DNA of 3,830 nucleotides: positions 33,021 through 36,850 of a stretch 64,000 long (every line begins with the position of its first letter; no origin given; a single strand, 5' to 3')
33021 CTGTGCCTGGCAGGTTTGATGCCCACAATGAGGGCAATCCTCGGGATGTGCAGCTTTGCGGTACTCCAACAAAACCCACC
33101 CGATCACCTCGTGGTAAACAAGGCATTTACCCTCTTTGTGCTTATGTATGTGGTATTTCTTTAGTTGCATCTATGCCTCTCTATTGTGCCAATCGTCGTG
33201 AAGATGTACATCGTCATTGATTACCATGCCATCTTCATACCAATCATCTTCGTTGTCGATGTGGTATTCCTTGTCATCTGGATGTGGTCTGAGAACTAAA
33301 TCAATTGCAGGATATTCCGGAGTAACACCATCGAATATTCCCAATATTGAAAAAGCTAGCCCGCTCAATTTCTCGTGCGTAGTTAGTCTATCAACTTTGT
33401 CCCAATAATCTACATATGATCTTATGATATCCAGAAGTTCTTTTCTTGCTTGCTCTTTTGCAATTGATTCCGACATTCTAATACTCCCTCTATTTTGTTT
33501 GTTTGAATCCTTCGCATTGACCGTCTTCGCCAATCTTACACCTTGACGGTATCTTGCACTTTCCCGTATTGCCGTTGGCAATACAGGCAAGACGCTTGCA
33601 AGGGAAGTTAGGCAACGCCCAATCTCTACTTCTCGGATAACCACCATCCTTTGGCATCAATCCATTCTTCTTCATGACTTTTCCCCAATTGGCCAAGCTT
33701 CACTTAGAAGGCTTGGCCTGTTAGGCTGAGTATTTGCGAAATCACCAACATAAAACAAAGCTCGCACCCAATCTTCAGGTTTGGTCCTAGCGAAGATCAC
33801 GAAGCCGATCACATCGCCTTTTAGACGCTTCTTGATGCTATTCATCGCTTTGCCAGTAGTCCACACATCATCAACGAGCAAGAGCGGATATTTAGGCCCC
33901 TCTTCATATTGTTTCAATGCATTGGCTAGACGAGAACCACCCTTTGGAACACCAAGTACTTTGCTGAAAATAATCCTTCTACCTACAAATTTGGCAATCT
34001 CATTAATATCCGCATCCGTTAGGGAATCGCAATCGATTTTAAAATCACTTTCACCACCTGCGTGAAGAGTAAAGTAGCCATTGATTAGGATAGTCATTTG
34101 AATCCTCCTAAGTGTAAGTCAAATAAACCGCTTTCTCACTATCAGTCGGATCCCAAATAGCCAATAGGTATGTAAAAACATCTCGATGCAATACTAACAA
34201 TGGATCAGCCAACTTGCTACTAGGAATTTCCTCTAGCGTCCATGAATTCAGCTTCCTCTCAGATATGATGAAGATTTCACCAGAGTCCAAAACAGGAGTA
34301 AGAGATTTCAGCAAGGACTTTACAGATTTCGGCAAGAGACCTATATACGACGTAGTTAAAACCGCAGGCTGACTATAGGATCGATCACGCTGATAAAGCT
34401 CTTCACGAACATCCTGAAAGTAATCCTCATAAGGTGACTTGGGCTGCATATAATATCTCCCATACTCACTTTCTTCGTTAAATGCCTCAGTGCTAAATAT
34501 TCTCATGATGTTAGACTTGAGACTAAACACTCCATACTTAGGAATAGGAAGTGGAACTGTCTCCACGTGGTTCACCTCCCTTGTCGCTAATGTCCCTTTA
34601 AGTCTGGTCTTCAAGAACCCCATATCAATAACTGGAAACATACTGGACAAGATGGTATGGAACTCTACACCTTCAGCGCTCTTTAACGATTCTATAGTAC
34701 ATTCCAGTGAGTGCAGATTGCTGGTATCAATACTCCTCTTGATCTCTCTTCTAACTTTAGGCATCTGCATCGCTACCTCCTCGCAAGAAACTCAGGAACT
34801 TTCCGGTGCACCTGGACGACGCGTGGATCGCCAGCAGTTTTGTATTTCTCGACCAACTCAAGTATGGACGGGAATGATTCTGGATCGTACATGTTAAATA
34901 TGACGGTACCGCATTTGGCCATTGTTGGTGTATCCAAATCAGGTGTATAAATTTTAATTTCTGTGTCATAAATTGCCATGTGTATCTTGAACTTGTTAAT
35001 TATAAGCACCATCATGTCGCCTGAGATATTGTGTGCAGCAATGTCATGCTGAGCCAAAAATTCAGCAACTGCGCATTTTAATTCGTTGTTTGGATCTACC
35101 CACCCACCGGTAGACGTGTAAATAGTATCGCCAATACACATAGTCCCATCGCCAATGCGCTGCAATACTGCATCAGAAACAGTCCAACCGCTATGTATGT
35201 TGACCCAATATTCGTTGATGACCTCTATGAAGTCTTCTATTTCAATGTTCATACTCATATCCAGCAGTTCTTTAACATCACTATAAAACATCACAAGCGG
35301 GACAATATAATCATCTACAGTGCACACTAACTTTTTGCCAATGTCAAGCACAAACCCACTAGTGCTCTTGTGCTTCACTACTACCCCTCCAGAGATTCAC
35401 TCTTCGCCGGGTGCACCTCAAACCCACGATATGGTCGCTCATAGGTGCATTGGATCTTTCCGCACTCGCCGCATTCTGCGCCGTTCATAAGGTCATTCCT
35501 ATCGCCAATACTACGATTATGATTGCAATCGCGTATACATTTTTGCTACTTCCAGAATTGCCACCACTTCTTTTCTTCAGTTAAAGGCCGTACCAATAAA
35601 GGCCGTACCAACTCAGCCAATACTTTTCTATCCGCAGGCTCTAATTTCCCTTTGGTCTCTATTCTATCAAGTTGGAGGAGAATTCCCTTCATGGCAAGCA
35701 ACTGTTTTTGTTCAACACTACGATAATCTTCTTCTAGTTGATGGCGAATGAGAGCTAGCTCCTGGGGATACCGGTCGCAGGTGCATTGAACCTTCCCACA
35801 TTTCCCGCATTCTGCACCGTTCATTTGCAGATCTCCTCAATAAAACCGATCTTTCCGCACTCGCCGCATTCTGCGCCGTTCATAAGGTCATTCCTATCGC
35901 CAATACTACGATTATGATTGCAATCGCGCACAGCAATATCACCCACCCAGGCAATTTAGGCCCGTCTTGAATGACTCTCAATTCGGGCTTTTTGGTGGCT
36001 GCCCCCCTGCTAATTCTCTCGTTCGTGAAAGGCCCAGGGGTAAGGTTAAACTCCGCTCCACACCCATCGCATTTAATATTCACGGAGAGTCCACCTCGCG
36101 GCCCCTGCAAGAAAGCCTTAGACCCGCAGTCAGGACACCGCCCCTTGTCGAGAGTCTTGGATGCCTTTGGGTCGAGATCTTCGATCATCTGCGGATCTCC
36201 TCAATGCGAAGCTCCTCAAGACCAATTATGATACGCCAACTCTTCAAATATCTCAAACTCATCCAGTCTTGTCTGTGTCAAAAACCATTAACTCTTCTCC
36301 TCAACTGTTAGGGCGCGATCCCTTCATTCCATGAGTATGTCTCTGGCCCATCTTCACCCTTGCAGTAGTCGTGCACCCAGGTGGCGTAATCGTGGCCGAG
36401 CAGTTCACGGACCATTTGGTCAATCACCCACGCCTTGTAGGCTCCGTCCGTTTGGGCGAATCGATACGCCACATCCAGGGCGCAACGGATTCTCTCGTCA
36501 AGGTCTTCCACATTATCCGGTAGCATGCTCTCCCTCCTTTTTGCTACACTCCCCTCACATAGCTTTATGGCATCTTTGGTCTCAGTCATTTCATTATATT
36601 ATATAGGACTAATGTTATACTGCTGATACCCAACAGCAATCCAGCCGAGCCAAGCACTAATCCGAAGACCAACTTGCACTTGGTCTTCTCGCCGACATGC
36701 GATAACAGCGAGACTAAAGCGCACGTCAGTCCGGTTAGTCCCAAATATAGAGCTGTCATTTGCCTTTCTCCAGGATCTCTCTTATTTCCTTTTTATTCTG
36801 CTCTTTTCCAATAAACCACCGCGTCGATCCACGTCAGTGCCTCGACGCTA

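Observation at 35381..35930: Perfect 81-bp direct repeat and triplicated '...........' gene starts mark a very recent local duplication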

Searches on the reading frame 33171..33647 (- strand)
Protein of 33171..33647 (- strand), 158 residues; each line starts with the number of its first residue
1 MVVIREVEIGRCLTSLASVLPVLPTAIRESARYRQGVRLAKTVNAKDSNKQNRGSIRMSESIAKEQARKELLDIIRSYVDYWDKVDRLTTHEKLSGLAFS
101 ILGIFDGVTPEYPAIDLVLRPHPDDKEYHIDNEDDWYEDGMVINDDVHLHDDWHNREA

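Call 10: search_protein_families(library=pfam, proteins=[window:33171-33647:-], max_evalue=0.1)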
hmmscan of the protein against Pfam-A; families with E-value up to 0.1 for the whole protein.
window:33171-33647:- (158 aa): 0 families

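Call 11: search_protein_families(library=phrogs, proteins=[window:33171-33647:-], max_evalue=0.1)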
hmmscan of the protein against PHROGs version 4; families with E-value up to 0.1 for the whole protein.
window:33171-33647:- (158 aa): 1 family
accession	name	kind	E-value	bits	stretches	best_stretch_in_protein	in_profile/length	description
phrog_29367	-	unknown function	0.007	16.6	1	62-117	131-186/293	-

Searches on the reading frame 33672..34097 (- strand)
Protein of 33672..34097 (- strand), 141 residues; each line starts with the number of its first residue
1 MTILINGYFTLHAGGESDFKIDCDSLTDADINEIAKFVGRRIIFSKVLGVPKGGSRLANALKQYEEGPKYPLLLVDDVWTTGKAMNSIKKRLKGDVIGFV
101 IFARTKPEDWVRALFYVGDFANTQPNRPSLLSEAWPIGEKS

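Call 10: search_protein_families(library=pfam, proteins=[window:33672-34097:-], max_evalue=0.1)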
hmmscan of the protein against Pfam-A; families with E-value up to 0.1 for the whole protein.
window:33672-34097:- (141 aa): 1 family
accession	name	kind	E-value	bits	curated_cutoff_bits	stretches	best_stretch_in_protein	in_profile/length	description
PF00156.33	Pribosyltran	-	0.0034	17.2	26.3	0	73-110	91-130/158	Phosphoribosyl transferase domain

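Call 11: search_protein_families(library=phrogs, proteins=[window:33672-34097:-], max_evalue=0.1)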
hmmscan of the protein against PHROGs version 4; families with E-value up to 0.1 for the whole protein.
window:33672-34097:- (141 aa): 1 family
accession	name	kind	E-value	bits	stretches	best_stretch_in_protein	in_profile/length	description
phrog_8995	-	other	0.073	13.9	0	63-105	74-115/148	phosphoribosyl transferase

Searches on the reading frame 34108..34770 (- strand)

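Call 10: search_protein_families(library=pfam, proteins=[window:34108-34770:-], max_evalue=0.1)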
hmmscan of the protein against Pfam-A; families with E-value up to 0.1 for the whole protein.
window:34108-34770:- (220 aa): 1 family
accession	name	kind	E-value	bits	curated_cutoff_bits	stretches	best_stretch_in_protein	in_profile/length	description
PF16304.10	DUF4946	-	0.012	15.9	25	1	7-63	29-85/152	Domain of unknown function (DUF4946)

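Call 11: search_protein_families(library=phrogs, proteins=[window:34108-34770:-], max_evalue=0.1)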
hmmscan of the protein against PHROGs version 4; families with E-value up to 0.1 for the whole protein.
window:34108-34770:- (220 aa): 0 families

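Call 85: search_protein_families(library=padloc, proteins=[window:34108-34770:-], max_evalue=0.01)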
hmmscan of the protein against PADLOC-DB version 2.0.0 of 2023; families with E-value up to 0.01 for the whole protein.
window:34108-34770:- (220 aa): 0 families

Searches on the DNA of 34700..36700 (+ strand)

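Call 5: search_dna_similar(query=window:34700-36700:+, collection=phages, mode=near, max_rows=30)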
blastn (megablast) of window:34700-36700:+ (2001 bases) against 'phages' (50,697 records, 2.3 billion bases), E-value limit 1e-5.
No match.

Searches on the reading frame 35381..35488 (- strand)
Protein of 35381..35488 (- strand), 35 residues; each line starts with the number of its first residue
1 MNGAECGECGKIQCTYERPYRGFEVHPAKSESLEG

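Call 10: search_protein_families(library=pfam, proteins=[window:35381-35488:-], max_evalue=0.1)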
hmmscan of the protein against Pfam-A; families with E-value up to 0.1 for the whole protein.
window:35381-35488:- (35 aa): 2 families
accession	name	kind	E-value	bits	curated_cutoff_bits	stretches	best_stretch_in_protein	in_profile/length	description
PF06221.18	zf-C2HC5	-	0.02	15.3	25.8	1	5-19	19-33/54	Putative zinc finger motif, C2HC5-type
PF18384.7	zf_CCCH_5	-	0.083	13.5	25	1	5-26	11-32/40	Unkempt Zinc finger domain 1 (Znf1)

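Call 11: search_protein_families(library=phrogs, proteins=[window:35381-35488:-], max_evalue=0.1)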
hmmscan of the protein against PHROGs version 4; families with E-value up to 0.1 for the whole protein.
window:35381-35488:- (35 aa): 0 families

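Call 85: search_protein_families(library=padloc, proteins=[window:35381-35488:-], max_evalue=0.01)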
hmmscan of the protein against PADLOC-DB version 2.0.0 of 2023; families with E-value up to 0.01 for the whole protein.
window:35381-35488:- (35 aa): 0 families

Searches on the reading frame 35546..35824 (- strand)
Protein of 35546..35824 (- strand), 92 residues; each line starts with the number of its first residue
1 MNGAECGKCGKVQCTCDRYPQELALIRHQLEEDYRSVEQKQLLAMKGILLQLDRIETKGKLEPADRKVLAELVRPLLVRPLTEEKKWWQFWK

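Call 10: search_protein_families(library=pfam, proteins=[window:35546-35824:-], max_evalue=0.1)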
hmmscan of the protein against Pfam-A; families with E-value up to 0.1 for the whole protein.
window:35546-35824:- (92 aa): 0 families

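Call 11: search_protein_families(library=phrogs, proteins=[window:35546-35824:-], max_evalue=0.1)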
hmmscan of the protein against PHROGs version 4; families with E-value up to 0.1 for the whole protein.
window:35546-35824:- (92 aa): 0 families

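Call 16: find_encoding_contigs(protein=window:35546-35824:-, flank=6000, max_places=10)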
Protein window:35546-35824:- (92 aa): 1 contig read that carries it; 1 place shown.
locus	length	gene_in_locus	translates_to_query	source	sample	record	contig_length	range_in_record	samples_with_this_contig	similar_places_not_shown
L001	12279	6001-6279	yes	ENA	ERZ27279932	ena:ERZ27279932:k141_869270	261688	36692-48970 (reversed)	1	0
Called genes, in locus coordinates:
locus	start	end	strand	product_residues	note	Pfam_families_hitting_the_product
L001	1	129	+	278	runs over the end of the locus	-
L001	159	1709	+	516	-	PF07068:Gp23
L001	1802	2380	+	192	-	-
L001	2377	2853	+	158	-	-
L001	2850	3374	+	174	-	PF00265:TK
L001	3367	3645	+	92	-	-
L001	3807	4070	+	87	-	-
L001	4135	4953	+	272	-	-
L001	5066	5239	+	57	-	-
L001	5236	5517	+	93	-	-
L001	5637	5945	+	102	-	-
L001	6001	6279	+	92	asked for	-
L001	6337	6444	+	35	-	-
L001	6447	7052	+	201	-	-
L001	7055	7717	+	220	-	-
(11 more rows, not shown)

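Call 19: find_homologous_proteins(query=window:35546-35824:-, max_evalue=0.01)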
Query window:35546-35824:- (92 aa): 2 proteins with E <= 0.01 among 2 candidates.
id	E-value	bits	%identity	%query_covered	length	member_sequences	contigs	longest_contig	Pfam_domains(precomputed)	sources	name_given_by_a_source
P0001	1.6e-55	203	100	100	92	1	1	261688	-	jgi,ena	-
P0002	5.4e-17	80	48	100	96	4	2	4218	-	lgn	-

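Call 21: find_encoding_contigs(protein=P0002, flank=6000, max_places=10)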
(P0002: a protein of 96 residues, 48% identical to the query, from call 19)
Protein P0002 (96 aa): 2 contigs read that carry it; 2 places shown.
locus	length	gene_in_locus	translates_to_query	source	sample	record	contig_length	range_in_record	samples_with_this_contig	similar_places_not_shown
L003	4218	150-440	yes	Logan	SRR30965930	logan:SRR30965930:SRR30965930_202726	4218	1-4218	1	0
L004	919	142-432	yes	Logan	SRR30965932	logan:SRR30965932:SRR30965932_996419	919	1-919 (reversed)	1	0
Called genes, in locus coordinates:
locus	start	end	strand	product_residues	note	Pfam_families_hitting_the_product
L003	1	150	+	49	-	?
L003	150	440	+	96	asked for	-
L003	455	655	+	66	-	-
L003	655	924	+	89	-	-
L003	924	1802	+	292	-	PF13479:AAA_24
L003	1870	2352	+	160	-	-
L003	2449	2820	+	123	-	PF01242:PTPS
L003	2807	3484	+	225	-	PF13353:Fer4_12, PF04055:Radical_SAM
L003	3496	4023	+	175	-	PF01227:GTP_cyclohydroI, PF14489:QueF (weak)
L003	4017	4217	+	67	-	?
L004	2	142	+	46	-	?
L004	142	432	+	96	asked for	-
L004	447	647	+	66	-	-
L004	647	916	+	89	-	-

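Call 48: search_protein_families(library=pfam, proteins=[L003:1-150:+, L003:455-655:+], max_evalue=0.01)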
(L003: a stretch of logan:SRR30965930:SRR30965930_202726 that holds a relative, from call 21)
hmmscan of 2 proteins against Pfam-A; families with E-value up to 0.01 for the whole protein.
L003:1-150:+ (49 aa): 0 families

L003:455-655:+ (66 aa): 0 families

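Call 51: search_solved_structures(query=A2, max_evalue=1)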
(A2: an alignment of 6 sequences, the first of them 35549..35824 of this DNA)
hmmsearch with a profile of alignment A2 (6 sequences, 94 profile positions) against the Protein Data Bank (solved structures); distinct sequences matched with E-value up to 1: 3.
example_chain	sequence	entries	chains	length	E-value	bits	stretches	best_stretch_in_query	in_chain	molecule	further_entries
6tno_A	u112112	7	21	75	0.44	14.1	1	71-91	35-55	Arc_C domain-containing protein | Activity-regulated cytoskeleton-associated protein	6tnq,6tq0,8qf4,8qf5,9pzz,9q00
4x3h_A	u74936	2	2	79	0.49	14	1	71-91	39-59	Activity-regulated cytoskeleton-associated protein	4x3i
26ap_A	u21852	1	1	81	0.55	13.8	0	71-91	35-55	Activity-regulated cytoskeleton-associated protein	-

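Call 60: predict_structure(alignment_id=A3)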
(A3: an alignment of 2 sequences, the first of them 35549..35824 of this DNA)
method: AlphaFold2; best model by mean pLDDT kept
length: 92 residues; sequences in the alignment: 2
mean_pLDDT: 75.4   pTM: 0.61
mean pLDDT of the five models: 75.4, 75.5, 74.4, 73.7, 61.1
residues with pLDDT >= 90: 23; 70-90: 36; 50-70: 23; < 50: 10
segments of 3 or more residues with pLDDT < 50: 1-5, 12-14
pLDDT, mean of each block of 10 residues (from residue 1): 48 58 86 85 93 88 91 79 56 51
secondary structure, 60 per line:
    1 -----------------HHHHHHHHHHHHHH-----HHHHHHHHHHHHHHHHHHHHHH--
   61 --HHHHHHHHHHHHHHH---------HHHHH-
elements in order: H18-31 H37-58 H63-77 H87-91

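Call 64: fold_search(model_id=the predicted structure, library=viral)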
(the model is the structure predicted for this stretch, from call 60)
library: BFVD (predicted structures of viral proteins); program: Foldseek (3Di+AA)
matches with E <= 10: 330; with E <= 0.001: 0
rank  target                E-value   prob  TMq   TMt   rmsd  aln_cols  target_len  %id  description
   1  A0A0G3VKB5            7.3e-01  0.44  0.37  0.25   4.9        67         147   16  ORF5 [Middle East respiratory syndrome-related coronavirus]
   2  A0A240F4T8            8.2e-01  0.38  0.35  0.16   4.8        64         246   17  Transcriptional regulator [Ochrobactrum phage POI1126]
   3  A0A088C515            9.3e-01  0.35  0.36  0.36   5.1        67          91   16  (no name in the UniProt tables at hand)
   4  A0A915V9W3            9.3e-01  0.28  0.31  0.16   5.4        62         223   14  (no name in the UniProt tables at hand)
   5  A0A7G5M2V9            1.0e+00  0.44  0.34  0.31   6.8        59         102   15  (no name in the UniProt tables at hand)
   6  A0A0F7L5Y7            1.2e+00  0.54  0.52  0.35  10.0       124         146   12  Uncharacterized protein [uncultured marine virus]
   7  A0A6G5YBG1            1.2e+00  0.47  0.39  0.47   3.6        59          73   14  (no name in the UniProt tables at hand)
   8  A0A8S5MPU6            1.3e+00  0.51  0.38  0.08  12.5        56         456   12  Spore cortex-lytic enzyme [Podoviridae sp. ctoqT5]
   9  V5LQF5                1.3e+00  0.11  0.28  0.20  10.1       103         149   16  (no name in the UniProt tables at hand)
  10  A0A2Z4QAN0            1.3e+00  0.11  0.25  0.12  10.4        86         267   15  Uncharacterized protein [Gordonia phage Trine]
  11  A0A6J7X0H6            1.3e+00  0.44  0.38  0.46   4.3        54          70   18  Uncharacterized protein [uncultured Caudovirales phage]
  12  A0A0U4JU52            1.4e+00  0.35  0.38  0.35   9.5        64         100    9  Pyrophosphohydrolase [Arthrobacter phage Salgado]
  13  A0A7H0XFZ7            1.5e+00  0.41  0.40  0.48   3.8        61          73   13  Uncharacterized protein [Pseudomonas phage phiK7A1]
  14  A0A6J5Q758            1.6e+00  0.20  0.35  0.36   8.2        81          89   11  Uncharacterized protein [uncultured Caudovirales phage]
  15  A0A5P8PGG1            1.7e+00  0.44  0.49  0.52  10.0        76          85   10  (no name in the UniProt tables at hand)
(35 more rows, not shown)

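Call 65: fold_search(model_id=the predicted structure, library=pdb)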
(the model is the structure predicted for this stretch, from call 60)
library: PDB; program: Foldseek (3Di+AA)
matches with E <= 10: 211; with E <= 0.001: 0
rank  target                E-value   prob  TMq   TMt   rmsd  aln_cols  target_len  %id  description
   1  5t3t_A                9.3e-01  0.16  0.25  0.18  12.6        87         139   16  Ebola virus VP30 CTD bound to nucleoprotein (released 2016-09-28)
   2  5t3t_J                1.1e+00  0.15  0.25  0.19  12.7        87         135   16  Ebola virus VP30 CTD bound to nucleoprotein (released 2016-09-28)
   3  9k7t_B                1.1e+00  0.69  0.43  0.45   3.5        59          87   19  Crystal structure of designed zinc-induced homotetramer C4-Zn1-HEHE-1 (released 2025-10-29)
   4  5t3t_E                1.1e+00  0.14  0.25  0.19  12.7        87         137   16  Ebola virus VP30 CTD bound to nucleoprotein (released 2016-09-28)
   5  1yxr_MODEL_1_A        1.2e+00  0.69  0.47  0.54   3.0        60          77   17  NMR Structure of VPS4A MIT Domain (released 2005-09-06)
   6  5t3t_B                1.2e+00  0.15  0.26  0.20  12.6        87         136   16  Ebola virus VP30 CTD bound to nucleoprotein (released 2016-09-28)
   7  1is2_A                1.3e+00  0.33  0.34  0.07   5.9        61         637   15  Crystal Structure of Peroxisomal Acyl-CoA Oxidase-II from Rat Liver (released 2002-04-10)
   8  5t3t_C                1.3e+00  0.14  0.26  0.20  12.5        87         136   16  Ebola virus VP30 CTD bound to nucleoprotein (released 2016-09-28)
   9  5t3t_G                1.3e+00  0.14  0.25  0.19  12.6        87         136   16  Ebola virus VP30 CTD bound to nucleoprotein (released 2016-09-28)
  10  5vap_A                1.3e+00  0.13  0.25  0.22  12.7        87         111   16  Crystal structure of eVP30 C-terminus and eNP peptide (released 2017-06-21)
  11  5dvw_A                1.3e+00  0.13  0.25  0.19  12.6        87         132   16  Structure of minor nucleoprotein V30 from Zaire ebolavirus (released 2015-11-04)
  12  5vao_A                1.4e+00  0.13  0.25  0.20  12.7        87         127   16  Crystal structure of eVP30 C-terminus and eNP peptide (released 2017-06-21)
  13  5vao_B                1.4e+00  0.13  0.25  0.20  12.6        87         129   16  Crystal structure of eVP30 C-terminus and eNP peptide (released 2017-06-21)
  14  8waf                  1.5e+00  0.85  0.51  0.23   2.1        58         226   14  Crystal structure of the C-terminal fragment (residues 756-982 with the C864S mutation) of Arabidopsis thaliana CHUP1 (released 2024-01-17)
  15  5dvw_B                1.5e+00  0.12  0.25  0.19  12.6        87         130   16  Structure of minor nucleoprotein V30 from Zaire ebolavirus (released 2015-11-04)
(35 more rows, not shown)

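Call 66: search_protein_representatives(alignment_id=A3)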
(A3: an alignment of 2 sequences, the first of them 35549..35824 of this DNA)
Query: 2 sequences, 96 profile positions. Proteins with E-value up to 0.001 (for the whole library): 8; up to 1e-10: 2; up to 1e-30: 0. The best 8 are listed.
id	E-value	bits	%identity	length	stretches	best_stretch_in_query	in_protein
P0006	4.1e-26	107.3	-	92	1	1-94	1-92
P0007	2.3e-12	63.2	-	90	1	9-94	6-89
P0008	5.6e-09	52.3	-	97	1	1-94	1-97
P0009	3.6e-08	49.7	-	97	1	4-96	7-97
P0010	7.0e-07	45.6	-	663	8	4-25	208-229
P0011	1.2e-04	38.4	-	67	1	1-46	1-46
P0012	2.0e-04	37.7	-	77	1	16-81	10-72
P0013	5.5e-04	36.3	-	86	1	21-94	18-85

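Call 73: find_related_loci(query=A2, collection=viral_contigs, flank=5000)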
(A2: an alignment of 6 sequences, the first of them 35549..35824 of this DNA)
Query A2 (92 aa) in viral_contigs; peptide patterns used: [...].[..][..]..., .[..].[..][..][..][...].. (x = any residue, [..] = any of these).
600 stretches matched a pattern, but none encodes a relative of the query by tblastn (E <= 1e-3).

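Call 75: find_encoding_contigs(protein=P0011, flank=4000, max_places=4)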
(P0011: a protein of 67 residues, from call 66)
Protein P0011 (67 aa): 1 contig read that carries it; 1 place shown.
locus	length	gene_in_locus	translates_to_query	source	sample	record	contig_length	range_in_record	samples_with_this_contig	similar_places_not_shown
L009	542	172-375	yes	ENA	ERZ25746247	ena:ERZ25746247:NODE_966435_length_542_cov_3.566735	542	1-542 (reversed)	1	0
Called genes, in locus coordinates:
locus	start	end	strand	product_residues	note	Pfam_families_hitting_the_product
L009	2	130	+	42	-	?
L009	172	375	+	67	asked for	-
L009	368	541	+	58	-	?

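Call 76: find_encoding_contigs(protein=P0006, flank=4000, max_places=4)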
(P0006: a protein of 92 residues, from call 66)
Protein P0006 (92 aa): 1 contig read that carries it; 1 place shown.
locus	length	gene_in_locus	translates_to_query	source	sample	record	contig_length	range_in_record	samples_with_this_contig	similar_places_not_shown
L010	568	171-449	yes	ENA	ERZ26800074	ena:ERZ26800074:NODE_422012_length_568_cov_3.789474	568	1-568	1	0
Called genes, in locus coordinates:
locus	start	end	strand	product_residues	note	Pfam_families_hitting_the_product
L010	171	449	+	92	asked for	-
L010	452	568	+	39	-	?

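Call 85: search_protein_families(library=padloc, proteins=[window:35546-35824:-], max_evalue=0.01)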
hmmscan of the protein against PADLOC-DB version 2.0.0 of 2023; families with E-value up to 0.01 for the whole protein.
window:35546-35824:- (92 aa): 0 families
